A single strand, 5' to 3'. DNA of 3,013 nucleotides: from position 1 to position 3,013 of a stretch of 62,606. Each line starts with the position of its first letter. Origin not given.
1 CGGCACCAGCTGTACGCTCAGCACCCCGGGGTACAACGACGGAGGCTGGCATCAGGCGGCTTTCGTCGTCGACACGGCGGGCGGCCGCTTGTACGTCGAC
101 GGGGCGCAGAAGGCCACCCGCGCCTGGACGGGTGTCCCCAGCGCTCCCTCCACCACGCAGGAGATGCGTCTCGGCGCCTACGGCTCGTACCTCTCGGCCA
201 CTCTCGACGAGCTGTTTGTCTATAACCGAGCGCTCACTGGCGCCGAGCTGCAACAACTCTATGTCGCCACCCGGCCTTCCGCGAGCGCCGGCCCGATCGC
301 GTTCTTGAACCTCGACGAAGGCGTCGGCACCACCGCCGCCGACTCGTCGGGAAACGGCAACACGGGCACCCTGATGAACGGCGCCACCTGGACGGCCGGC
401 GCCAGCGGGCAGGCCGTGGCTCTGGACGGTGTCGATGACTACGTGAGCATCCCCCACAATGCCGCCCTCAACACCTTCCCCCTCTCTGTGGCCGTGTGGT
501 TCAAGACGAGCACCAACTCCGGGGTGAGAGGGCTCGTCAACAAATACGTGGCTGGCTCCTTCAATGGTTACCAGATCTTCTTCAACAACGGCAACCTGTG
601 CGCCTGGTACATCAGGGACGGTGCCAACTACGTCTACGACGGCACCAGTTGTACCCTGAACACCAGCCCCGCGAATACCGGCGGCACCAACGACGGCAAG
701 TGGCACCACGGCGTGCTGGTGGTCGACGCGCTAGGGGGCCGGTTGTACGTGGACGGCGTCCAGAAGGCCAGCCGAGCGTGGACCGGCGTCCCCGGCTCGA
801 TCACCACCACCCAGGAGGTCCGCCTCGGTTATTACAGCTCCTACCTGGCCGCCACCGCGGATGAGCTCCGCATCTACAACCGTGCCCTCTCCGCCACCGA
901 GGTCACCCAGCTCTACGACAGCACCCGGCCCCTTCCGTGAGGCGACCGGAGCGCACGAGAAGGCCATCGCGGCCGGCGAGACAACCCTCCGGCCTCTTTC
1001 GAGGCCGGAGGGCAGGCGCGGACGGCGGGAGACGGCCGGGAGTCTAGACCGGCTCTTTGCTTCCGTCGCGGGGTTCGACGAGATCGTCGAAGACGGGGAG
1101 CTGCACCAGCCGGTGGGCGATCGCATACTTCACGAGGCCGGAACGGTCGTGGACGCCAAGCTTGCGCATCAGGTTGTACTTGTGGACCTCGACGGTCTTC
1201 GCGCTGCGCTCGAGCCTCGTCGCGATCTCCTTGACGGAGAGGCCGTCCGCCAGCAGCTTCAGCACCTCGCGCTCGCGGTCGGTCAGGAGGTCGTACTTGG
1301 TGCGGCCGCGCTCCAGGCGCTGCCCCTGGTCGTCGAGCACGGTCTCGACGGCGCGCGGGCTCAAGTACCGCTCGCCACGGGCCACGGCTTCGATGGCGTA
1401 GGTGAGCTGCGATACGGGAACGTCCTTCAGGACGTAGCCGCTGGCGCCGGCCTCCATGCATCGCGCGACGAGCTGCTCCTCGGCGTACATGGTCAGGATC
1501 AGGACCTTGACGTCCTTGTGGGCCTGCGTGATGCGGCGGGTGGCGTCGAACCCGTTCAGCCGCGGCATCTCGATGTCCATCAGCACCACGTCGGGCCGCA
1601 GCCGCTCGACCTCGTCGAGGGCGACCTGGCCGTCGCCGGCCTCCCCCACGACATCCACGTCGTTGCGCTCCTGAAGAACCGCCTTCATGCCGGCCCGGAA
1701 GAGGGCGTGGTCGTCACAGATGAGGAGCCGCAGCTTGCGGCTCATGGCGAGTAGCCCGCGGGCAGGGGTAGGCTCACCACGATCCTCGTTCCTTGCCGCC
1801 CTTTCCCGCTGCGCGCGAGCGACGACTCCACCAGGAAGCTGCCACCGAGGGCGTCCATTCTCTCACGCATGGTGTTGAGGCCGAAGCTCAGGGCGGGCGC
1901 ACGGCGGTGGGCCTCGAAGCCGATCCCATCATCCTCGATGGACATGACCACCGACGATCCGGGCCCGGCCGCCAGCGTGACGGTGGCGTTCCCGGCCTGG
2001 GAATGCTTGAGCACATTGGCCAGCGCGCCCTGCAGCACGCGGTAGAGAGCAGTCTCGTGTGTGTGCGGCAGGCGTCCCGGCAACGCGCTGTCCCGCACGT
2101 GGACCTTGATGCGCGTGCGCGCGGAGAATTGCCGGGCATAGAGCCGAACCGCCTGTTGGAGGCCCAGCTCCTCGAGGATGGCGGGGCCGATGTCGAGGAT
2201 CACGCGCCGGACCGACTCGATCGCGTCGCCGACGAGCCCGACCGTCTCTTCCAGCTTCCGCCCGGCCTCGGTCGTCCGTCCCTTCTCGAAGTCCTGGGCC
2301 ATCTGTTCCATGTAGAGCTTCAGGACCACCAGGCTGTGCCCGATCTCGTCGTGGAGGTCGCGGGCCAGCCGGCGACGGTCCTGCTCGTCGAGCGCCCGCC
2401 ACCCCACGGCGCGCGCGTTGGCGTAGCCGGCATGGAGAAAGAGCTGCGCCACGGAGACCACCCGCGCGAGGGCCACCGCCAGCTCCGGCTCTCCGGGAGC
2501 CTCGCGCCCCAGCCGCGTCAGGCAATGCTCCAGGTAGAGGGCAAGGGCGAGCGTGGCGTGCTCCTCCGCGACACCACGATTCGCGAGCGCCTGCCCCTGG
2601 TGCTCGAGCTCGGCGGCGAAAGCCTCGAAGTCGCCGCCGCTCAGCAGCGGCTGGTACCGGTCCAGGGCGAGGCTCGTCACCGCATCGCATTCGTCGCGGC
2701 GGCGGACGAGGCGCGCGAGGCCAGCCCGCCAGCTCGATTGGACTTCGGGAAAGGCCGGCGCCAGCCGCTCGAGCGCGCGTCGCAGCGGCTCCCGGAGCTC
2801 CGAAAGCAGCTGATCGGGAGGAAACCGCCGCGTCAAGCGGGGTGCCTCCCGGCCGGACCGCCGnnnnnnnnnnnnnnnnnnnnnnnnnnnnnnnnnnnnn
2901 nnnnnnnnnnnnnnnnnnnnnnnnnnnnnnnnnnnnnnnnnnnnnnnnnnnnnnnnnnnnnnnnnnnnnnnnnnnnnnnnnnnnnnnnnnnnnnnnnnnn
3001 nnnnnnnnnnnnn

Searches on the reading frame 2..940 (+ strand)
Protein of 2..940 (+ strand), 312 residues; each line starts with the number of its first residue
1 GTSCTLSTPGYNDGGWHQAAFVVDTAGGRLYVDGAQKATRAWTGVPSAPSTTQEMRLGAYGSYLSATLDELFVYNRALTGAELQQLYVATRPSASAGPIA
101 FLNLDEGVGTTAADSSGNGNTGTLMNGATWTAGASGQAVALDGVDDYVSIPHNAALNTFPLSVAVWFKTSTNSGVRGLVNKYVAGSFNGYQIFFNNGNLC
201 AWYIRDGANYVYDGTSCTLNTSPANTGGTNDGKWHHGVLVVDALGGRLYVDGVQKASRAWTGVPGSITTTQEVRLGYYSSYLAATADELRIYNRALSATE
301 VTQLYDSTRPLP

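Call 27: search_protein_families(library=pfam, proteins=[window:2-940:+], max_evalue=0.001)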
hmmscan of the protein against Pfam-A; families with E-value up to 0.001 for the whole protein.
window:2-940:+ (312 aa): 2 families
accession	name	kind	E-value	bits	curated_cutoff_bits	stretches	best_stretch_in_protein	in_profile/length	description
PF13385.13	Laminin_G_3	-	7.9e-34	117.4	27.6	2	142-301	1-150/151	Concanavalin A-like lectin/glucanases superfamily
PF02210.31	Laminin_G_2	-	1.2e-07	32.7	22.9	0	8-60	47-99/126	Laminin G domain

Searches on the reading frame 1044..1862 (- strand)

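Call 27: search_protein_families(library=pfam, proteins=[window:1044-1862:-], max_evalue=0.001)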
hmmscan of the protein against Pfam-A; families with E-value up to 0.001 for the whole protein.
window:1044-1862:- (272 aa): 5 families
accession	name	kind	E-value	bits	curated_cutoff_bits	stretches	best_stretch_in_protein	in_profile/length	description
PF00072.30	Response_reg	-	2.8e-29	101.9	30.2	1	47-157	2-110/111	Response regulator receiver domain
PF00196.25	GerE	-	4.2e-21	74.8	23.5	1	192-247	2-57/57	Bacterial regulatory proteins, luxR family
PF08281.18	Sigma70_r4_2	-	2.6e-07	30.6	25.7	1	193-235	11-54/54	Sigma-70, region 4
PF13936.12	HTH_38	-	6e-06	26.3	27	1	192-224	4-37/44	Helix-turn-helix domain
PF13384.12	HTH_23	-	4.6e-05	23.5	24.6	1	196-229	6-41/50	Homeodomain-like domain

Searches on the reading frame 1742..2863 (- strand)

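Call 27: search_protein_families(library=pfam, proteins=[window:1742-2863:-], max_evalue=0.001)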
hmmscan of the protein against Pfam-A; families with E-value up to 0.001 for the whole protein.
window:1742-2863:- (373 aa): 2 families
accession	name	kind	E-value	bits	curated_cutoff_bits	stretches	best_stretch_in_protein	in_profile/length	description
PF07730.19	HisKA_3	-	2.8e-12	47.4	24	1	163-228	2-66/68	Histidine kinase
PF02518.31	HATPase_c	-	1.3e-11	45.4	26.4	1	269-368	2-110/111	Histidine kinase-, DNA gyrase B-, and HSP90-like ATPase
